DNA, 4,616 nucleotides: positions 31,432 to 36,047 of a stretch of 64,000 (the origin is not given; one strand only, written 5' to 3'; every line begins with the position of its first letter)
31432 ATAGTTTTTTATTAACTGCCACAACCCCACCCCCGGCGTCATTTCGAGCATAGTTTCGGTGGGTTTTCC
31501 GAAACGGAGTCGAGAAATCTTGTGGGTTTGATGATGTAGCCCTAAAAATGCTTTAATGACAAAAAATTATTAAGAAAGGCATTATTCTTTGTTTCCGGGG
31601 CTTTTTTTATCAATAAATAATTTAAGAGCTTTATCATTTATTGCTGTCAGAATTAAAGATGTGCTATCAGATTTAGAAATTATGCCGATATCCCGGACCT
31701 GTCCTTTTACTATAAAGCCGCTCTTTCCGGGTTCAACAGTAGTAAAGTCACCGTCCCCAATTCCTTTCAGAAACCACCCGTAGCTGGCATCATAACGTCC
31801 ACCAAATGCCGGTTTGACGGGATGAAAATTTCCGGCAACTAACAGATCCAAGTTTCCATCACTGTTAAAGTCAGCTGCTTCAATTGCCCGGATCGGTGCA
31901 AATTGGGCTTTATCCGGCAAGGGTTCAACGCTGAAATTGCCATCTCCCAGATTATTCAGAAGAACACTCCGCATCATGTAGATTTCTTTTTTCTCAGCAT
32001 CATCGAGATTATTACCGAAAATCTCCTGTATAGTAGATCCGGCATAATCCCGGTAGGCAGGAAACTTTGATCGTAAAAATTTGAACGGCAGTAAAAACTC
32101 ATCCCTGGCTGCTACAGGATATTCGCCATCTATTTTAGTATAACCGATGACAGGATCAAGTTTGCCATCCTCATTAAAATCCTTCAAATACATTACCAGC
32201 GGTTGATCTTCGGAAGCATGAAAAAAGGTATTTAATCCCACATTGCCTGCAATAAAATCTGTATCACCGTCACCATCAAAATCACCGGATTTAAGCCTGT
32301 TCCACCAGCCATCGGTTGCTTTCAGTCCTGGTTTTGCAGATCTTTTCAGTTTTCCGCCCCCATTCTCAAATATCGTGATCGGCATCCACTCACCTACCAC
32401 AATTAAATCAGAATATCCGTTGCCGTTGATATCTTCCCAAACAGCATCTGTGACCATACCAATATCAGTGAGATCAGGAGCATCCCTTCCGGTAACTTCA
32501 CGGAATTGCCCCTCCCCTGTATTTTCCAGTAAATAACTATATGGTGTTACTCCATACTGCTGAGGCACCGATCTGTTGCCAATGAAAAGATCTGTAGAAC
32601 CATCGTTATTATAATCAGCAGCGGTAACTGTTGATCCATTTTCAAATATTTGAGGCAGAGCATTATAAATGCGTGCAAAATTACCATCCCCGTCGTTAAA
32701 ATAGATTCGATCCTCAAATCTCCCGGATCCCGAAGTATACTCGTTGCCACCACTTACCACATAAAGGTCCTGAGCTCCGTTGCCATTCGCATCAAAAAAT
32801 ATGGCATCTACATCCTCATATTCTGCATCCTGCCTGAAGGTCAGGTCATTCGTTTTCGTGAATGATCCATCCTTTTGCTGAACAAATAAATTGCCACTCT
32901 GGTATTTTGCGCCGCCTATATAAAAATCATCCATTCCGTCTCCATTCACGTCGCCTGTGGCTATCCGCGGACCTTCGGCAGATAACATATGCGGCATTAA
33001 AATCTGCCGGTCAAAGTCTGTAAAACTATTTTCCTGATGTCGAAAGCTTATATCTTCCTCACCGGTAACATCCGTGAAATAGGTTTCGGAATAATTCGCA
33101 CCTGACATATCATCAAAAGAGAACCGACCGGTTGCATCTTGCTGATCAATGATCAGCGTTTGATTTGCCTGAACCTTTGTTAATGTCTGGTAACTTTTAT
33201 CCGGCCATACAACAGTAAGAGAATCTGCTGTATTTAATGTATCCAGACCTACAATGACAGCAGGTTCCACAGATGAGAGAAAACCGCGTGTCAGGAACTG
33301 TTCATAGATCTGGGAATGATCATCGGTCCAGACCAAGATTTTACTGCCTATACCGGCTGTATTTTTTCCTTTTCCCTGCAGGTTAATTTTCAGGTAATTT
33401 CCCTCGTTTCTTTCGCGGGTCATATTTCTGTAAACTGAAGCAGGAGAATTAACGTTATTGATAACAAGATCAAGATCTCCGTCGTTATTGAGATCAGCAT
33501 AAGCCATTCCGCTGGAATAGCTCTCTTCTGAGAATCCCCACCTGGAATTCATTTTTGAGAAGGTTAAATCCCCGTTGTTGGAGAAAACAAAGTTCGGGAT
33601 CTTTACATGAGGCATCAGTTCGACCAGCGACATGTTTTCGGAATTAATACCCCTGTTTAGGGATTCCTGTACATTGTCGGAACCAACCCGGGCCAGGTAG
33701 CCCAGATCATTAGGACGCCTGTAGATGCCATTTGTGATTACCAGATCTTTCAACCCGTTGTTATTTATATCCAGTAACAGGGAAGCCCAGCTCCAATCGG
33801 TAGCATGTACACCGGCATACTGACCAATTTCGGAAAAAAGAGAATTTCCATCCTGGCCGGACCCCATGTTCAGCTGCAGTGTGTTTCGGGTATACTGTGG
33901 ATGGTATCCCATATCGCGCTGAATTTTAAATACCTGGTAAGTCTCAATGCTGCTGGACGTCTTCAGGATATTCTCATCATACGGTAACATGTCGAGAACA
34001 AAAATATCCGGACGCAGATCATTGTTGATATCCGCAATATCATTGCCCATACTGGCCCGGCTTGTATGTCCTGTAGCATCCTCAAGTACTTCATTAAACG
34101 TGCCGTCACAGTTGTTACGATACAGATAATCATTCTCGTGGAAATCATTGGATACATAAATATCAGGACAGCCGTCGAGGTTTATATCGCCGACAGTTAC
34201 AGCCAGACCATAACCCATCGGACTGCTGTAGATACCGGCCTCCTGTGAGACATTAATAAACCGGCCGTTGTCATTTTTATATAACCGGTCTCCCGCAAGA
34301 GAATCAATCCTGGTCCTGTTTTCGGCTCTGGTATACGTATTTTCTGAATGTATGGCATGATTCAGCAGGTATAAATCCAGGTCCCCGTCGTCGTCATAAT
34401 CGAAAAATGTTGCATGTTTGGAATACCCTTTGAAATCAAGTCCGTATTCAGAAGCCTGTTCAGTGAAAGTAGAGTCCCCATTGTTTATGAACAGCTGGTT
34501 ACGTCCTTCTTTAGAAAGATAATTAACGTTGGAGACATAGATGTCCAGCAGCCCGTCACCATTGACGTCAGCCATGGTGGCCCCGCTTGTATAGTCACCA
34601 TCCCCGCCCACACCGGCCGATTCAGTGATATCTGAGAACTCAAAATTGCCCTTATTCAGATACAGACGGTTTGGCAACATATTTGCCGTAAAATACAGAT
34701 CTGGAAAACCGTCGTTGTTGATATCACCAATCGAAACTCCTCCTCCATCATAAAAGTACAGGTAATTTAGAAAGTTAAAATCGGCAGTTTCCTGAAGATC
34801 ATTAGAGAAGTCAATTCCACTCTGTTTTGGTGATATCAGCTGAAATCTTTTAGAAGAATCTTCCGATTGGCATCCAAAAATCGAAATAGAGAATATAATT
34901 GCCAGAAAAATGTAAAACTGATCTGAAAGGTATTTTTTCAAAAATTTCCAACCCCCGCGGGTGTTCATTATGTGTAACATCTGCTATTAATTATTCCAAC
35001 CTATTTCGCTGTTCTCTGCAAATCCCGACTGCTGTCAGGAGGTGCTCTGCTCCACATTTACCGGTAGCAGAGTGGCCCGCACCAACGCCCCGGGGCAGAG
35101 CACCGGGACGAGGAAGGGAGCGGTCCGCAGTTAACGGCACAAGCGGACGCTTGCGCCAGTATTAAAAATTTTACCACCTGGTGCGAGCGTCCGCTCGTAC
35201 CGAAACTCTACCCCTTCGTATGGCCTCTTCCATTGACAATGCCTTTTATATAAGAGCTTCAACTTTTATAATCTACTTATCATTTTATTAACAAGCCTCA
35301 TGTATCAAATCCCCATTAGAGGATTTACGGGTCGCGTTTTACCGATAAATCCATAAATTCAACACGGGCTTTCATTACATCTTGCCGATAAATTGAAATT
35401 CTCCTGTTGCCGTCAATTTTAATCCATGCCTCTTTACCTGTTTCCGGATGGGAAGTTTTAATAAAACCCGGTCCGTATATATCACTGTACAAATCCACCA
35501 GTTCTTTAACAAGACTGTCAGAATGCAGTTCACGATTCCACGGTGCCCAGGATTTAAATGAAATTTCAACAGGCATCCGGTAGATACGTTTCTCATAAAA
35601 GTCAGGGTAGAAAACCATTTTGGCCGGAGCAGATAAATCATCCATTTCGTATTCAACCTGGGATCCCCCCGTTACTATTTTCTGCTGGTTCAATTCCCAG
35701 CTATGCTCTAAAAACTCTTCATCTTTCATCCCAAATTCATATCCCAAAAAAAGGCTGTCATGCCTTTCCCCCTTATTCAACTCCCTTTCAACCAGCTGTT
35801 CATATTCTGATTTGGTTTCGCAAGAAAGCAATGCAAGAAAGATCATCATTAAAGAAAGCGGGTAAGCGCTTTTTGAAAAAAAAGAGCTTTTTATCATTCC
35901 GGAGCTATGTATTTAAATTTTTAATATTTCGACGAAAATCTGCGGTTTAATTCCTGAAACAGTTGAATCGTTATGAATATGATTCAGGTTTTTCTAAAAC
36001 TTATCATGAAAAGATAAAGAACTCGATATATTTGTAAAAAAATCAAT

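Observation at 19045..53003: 34-kb one-strand SusC/SusD array built around four giant CRTAC1-like (FG-GAP/VCBS + UnbV/ASPIC) lipoproteins, with no recognisable CAZyme and no regulator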

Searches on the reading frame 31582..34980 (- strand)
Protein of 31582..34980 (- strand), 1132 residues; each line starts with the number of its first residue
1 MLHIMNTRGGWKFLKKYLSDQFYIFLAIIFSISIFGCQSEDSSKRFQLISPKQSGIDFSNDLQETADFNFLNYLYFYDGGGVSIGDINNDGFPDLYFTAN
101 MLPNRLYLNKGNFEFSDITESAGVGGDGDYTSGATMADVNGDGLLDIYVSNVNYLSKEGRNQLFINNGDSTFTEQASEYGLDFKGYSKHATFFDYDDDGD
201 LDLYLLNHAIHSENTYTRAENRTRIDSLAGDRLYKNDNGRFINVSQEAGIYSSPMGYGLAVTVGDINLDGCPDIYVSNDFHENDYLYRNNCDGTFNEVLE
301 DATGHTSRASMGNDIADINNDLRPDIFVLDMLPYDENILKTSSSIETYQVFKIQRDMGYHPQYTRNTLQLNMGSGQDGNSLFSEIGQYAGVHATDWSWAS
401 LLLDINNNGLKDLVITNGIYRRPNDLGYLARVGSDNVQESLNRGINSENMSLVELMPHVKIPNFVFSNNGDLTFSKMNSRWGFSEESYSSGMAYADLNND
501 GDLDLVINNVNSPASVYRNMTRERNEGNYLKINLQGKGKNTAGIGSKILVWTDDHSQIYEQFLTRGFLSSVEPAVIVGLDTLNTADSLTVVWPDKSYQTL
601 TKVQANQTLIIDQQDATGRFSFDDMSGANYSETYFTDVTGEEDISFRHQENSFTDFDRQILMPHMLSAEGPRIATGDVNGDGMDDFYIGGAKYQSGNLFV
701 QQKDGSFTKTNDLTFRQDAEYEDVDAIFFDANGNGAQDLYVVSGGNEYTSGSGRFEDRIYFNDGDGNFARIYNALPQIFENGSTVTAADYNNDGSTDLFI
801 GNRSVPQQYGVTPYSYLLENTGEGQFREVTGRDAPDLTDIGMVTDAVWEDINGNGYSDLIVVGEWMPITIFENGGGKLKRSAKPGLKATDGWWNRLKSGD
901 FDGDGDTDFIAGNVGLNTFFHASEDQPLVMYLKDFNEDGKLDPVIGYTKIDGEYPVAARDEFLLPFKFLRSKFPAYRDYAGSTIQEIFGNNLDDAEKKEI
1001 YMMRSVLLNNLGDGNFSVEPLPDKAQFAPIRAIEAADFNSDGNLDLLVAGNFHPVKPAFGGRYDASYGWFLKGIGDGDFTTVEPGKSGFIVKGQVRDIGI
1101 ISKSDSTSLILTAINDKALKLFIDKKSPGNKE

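Call 3: search_protein_families(library=pfam, proteins=[window:31582-34980:-], max_evalue=0.01)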
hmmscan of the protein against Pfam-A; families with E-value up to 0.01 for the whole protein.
window:31582-34980:- (1132 aa): 3 families
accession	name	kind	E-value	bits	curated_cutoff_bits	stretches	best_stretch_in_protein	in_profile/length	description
PF13517.12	FG-GAP_3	-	1.7e-71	237.2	26.9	10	86-149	1-61/61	FG-GAP-like repeat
PF01839.29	FG-GAP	-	1.8e-28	98.4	22.1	4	781-803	1-23/37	FG-GAP repeat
PF07593.17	UnbV_ASPIC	-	1.2e-17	64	23.4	1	543-609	1-67/68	ASPIC and UnbV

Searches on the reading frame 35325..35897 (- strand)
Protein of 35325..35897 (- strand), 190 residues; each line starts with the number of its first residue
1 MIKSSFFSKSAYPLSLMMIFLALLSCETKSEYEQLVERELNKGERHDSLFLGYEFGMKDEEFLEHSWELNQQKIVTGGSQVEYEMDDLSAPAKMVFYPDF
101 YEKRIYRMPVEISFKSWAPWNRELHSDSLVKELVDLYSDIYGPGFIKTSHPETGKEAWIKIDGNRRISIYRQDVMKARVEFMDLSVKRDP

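Call 3: search_protein_families(library=pfam, proteins=[window:35325-35897:-], max_evalue=0.01)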
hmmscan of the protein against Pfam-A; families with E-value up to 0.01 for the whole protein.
window:35325-35897:- (190 aa): 0 families

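Call 7: search_protein_families(library=ncbifam, proteins=[window:35325-35897:-], max_evalue=0.001)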
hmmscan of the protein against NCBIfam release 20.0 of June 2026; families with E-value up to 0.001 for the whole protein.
window:35325-35897:- (190 aa): 0 families

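Call 58: find_homologous_proteins(query=window:35325-35897:-, max_evalue=0.001)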
Query window:35325-35897:- (190 aa): 125 proteins with E <= 0.001 among 169 candidates; the best 120 are listed.
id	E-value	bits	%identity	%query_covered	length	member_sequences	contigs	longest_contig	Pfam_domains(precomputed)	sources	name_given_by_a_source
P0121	2.8e-123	427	100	100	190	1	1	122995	-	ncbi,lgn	-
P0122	4.1e-100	351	80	99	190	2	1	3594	-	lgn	-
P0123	4.4e-94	331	76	99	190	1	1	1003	-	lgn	-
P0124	2.0e-87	310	71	99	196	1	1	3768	-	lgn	-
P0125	4.8e-86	305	67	99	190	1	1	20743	-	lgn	-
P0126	2.8e-82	293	65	99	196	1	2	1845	-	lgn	-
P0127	5.7e-79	282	70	93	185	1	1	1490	-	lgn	-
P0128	7.5e-79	282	67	93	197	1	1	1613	-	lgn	-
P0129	7.8e-79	282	68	93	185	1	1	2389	-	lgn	-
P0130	8.2e-77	275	70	91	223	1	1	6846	-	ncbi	-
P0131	2.3e-76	274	69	92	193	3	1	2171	-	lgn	-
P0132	2.3e-76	274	63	98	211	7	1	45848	-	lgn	-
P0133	4.5e-76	273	69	85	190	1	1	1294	-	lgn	-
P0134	1.1e-75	272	61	93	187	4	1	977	-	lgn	-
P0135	1.1e-75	272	64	87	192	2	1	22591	-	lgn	-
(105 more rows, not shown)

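Call 73: predict_structure(alignment_id=A4)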
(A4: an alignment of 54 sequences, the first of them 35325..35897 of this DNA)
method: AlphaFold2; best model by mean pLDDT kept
length: 190 residues; sequences in the alignment: 54
mean_pLDDT: 92.6   pTM: 0.82
mean pLDDT of the five models: 92.6, 92.6, 92.6, 91.7, 90.6
residues with pLDDT >= 90: 154; 70-90: 23; 50-70: 12; < 50: 1
segments of 3 or more residues with pLDDT < 50: none
pLDDT, mean of each block of 10 residues (from residue 1): 57 86 76 95 97 98 97 92 98 98 98 97 97 98 97 96 98 98 86
secondary structure, 60 per line:
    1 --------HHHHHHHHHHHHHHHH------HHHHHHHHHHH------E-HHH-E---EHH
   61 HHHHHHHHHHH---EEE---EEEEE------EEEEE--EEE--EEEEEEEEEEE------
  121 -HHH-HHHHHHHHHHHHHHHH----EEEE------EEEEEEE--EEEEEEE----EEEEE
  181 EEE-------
elements in order: H9-24 H31-41 H59-71 E75-77 E81-85 E92-96 E99-101 E104-114 H126-141 E146-149 E156-162 E165-171 E176-183

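Call 76: fold_search(model_id=the predicted structure, library=pdb)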
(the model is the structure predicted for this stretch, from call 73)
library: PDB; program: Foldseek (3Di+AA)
matches with E <= 10: 976; with E <= 0.001: 0
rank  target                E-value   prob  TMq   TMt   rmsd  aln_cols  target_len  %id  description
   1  4ygt                  4.4e-03  0.99  0.34  0.41   8.9       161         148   15  Crystal structure of a DUF4309 family protein (YjgB) from Bacillus subtilis subsp. subtilis str. 168 at 2.13 A resolutio (released 2015-03-18)
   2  2nwi_F                2.4e-02  0.66  0.22  0.25  15.4       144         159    8  Crystal structure of protein AF1396 from Archaeoglobus fulgidus, Pfam DUF98 (released 2006-11-21)
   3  2nwi_A                4.4e-02  0.54  0.22  0.25  15.5       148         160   10  Crystal structure of protein AF1396 from Archaeoglobus fulgidus, Pfam DUF98 (released 2006-11-21)
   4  3ddv_D                6.2e-02  0.66  0.22  0.29  13.9       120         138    8  The crystal structure of the transcriptional regulator (GntR family) from Enterococcus faecalis V583 (released 2008-10-07)
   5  3cnv_A                6.5e-02  0.41  0.20  0.24  14.9       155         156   10  Crystal structure of the ligand-binding domain of a putative GntR-family transcriptional regulator from Bordetella bro (released 2008-04-29)
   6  2nwi_B                8.6e-02  0.41  0.21  0.25  13.5       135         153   10  Crystal structure of protein AF1396 from Archaeoglobus fulgidus, Pfam DUF98 (released 2006-11-21)
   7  4zsi_B                8.6e-02  0.25  0.21  0.24  16.4       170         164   12  Crystal structure of the effector-binding domain of DasR (DasR-EBD) in complex with glucosamine-6-phosphate (released 2016-06-08)
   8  9i0v_A                8.6e-02  0.21  0.20  0.17  19.5       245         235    8  Crystal structure of DasR in complex with a synthetic DasR-binding RNA aptamer (released 2026-01-28)
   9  2pkh_B                9.0e-02  0.66  0.24  0.31  13.5       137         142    9  Structural Genomics, the crystal structure of the C-terminal domain of histidine utilization repressor from Pseudomona (released 2007-05-15)
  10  2pkh_A                9.5e-02  0.63  0.26  0.34  12.9       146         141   12  Structural Genomics, the crystal structure of the C-terminal domain of histidine utilization repressor from Pseudomona (released 2007-05-15)
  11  3ddv_B                1.1e-01  0.25  0.19  0.24  14.2       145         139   10  The crystal structure of the transcriptional regulator (GntR family) from Enterococcus faecalis V583 (released 2008-10-07)
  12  3ga2                  1.1e-01  0.09  0.15  0.13  16.4       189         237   12  Crystal structure of the Endonuclease_V (BSU36170) from Bacillus subtilis, Northeast Structural Genomics Consortium Targ (released 2009-02-24)
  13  1pys_B                1.2e-01  0.41  0.29  0.10  20.3       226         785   12  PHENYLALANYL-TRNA SYNTHETASE FROM THERMUS THERMOPHILUS (released 1997-11-19)
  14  3f8l_A                1.2e-01  0.25  0.20  0.23  15.9       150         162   12  Crystal Structure of the Effector Domain of PhnF from Mycobacterium smegmatis (released 2009-11-17)
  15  4zsi_A                1.2e-01  0.21  0.22  0.24  16.2       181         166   11  Crystal structure of the effector-binding domain of DasR (DasR-EBD) in complex with glucosamine-6-phosphate (released 2016-06-08)
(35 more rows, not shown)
